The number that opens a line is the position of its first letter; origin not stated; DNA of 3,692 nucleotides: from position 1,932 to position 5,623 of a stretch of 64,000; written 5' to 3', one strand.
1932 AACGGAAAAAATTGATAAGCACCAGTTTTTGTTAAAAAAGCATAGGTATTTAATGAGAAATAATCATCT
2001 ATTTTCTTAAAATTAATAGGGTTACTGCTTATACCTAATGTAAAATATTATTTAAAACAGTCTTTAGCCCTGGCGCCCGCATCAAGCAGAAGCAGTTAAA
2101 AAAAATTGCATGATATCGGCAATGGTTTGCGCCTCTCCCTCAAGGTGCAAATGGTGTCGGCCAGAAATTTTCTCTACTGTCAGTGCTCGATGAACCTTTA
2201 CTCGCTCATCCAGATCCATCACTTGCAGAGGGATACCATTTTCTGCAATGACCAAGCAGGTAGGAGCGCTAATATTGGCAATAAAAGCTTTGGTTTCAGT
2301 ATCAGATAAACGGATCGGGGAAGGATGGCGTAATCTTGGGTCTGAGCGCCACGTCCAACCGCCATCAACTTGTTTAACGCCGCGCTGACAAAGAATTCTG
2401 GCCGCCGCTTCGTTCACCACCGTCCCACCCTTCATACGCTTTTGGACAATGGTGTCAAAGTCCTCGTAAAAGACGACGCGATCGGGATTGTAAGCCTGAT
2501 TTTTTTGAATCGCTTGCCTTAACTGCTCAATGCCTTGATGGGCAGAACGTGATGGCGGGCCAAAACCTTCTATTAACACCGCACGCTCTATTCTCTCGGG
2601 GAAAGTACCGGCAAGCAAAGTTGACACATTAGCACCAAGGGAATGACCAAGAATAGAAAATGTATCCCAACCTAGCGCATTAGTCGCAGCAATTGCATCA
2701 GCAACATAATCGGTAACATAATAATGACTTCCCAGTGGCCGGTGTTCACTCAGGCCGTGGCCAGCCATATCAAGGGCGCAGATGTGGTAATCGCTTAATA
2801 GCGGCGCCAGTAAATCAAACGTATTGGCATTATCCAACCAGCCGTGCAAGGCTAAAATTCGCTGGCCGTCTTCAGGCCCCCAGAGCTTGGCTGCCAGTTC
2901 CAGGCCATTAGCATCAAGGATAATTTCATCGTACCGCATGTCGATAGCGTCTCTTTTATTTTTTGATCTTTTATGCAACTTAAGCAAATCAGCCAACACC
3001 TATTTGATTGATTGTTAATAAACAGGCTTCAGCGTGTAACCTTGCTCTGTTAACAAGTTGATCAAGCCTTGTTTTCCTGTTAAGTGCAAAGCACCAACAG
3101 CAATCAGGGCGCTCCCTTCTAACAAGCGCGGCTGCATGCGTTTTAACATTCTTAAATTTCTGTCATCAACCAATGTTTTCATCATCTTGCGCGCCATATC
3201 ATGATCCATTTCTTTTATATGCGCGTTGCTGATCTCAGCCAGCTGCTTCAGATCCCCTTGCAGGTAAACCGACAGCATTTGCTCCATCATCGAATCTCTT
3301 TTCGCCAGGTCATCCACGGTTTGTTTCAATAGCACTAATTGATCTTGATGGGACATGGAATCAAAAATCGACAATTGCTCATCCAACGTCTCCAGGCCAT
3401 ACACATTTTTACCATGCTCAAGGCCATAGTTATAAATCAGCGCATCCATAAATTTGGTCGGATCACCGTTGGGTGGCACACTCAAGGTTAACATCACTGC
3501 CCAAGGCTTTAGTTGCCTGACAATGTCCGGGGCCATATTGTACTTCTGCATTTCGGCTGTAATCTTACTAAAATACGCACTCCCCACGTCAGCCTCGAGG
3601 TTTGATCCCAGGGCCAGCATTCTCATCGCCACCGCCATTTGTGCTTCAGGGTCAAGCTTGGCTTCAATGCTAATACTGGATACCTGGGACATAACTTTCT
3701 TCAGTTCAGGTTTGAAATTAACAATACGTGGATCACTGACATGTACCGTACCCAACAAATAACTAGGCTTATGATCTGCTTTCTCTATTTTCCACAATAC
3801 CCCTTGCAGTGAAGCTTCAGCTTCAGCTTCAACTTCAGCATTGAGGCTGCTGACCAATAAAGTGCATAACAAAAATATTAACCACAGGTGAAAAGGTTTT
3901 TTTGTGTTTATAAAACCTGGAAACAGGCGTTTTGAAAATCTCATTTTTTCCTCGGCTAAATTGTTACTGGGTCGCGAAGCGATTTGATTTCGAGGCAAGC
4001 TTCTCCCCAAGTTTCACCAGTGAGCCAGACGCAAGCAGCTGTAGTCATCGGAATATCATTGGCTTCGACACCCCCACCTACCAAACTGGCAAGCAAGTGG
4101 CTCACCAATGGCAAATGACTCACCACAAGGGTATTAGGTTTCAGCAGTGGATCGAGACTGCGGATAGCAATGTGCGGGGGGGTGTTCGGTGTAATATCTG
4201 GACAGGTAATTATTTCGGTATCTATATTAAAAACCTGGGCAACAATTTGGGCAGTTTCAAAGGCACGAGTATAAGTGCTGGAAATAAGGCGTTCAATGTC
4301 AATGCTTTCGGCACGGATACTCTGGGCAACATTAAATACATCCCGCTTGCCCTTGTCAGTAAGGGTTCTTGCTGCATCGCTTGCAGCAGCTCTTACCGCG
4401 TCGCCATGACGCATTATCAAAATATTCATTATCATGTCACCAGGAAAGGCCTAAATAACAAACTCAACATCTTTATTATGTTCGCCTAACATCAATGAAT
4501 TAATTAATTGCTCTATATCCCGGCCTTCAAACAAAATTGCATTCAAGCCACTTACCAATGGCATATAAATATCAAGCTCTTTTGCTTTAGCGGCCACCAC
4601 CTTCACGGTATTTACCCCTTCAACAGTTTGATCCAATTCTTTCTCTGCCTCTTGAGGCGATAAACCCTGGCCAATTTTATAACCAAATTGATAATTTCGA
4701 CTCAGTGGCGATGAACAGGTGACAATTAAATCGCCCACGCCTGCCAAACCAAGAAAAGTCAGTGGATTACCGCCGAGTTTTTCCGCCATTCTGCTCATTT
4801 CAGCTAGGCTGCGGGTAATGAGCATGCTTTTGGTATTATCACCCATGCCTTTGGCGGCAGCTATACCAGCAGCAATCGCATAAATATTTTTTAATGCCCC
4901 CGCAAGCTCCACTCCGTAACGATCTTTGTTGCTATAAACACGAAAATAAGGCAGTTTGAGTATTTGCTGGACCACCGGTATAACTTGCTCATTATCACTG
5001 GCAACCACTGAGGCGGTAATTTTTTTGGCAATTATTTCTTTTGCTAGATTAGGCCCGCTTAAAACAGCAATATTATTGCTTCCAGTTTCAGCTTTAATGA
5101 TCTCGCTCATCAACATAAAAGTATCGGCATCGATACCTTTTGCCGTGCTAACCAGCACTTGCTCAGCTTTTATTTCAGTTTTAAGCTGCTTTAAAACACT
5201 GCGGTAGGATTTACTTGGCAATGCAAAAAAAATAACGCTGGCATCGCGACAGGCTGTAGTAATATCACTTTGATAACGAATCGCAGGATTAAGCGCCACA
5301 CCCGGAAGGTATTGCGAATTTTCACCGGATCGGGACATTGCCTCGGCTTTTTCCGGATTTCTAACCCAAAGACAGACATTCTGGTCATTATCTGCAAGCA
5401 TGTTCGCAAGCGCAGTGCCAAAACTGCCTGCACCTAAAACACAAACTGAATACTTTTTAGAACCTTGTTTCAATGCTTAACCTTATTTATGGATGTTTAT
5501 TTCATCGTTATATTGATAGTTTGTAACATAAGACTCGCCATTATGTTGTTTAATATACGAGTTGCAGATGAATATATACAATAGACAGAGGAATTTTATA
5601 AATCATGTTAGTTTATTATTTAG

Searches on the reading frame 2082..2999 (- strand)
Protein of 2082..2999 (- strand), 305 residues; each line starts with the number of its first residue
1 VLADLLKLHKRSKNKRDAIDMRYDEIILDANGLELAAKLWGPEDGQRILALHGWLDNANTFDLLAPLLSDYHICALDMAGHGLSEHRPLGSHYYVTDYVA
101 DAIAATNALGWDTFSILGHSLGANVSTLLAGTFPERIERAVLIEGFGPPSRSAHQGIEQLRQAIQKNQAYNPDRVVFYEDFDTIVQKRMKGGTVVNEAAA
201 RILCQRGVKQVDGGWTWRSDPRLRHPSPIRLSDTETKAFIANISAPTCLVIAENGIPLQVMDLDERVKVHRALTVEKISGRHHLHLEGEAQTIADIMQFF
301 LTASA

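Call 4: search_protein_families(library=pfam, proteins=[window:2082-2999:-], max_evalue=0.01)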
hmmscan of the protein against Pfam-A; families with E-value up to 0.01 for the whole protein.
window:2082-2999:- (305 aa): 4 families
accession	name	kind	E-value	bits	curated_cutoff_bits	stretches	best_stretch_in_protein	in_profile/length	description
PF00561.26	Abhydrolase_1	-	1.1e-18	68.2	25.8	1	48-169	3-122/245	alpha/beta hydrolase fold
PF12697.13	Abhydrolase_6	-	4.1e-12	47.7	26.3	1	48-249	1-170/217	Alpha/beta hydrolase family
PF12146.15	Hydrolase_4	-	1.5e-09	37.9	27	1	47-143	6-107/239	Serine aminopeptidase, S33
PF00975.26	Thioesterase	-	0.0001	23.1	26.4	1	57-129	12-83/226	Thioesterase domain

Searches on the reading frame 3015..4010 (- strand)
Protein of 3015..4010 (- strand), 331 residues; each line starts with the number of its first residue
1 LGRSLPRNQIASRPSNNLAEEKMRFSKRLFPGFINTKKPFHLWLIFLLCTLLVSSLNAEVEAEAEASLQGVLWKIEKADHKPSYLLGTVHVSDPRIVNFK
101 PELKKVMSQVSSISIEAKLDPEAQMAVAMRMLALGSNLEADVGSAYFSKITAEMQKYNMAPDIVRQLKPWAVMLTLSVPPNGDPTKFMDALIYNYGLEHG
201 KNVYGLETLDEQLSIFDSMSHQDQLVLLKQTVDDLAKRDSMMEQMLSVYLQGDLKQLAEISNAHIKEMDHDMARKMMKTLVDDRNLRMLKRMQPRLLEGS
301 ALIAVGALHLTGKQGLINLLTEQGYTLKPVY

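Call 4: search_protein_families(library=pfam, proteins=[window:3015-4010:-], max_evalue=0.01)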
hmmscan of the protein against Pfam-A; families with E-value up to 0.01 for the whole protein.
window:3015-4010:- (331 aa): 1 family
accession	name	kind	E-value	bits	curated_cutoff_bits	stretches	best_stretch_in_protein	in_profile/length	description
PF01963.22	TraB_PrgY_gumN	-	1.3e-60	206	26.8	1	72-328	2-262/263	TraB/PrgY/gumN family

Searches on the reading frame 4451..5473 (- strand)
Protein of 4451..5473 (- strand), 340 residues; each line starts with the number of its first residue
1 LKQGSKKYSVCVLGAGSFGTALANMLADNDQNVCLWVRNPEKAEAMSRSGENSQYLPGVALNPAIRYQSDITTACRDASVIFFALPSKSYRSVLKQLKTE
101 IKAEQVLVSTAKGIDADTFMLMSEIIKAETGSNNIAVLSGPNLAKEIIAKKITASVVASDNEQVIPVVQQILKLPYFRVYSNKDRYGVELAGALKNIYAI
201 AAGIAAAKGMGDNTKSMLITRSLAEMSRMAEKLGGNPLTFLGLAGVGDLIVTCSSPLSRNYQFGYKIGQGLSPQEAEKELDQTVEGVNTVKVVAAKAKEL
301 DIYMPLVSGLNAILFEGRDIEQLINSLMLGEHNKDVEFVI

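Call 30: find_encoding_contigs(protein=window:4451-5473:-, flank=10000, max_places=6)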
Protein window:4451-5473:- (340 aa): 1 contig read that carries it; 1 place shown.
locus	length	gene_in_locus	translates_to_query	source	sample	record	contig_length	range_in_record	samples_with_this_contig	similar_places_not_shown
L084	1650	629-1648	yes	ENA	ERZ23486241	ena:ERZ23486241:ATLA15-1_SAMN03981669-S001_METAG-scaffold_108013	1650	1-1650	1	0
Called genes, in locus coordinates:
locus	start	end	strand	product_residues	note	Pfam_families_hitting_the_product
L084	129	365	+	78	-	-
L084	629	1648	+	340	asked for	PF01210:NAD_Gly3P_dh_N, PF02558:ApbA, PF03446:NAD_binding_2 (weak), PF03807:F420_oxidored, PF07479:NAD_Gly3P_dh_C, PF20618:GPD_NAD_C_bact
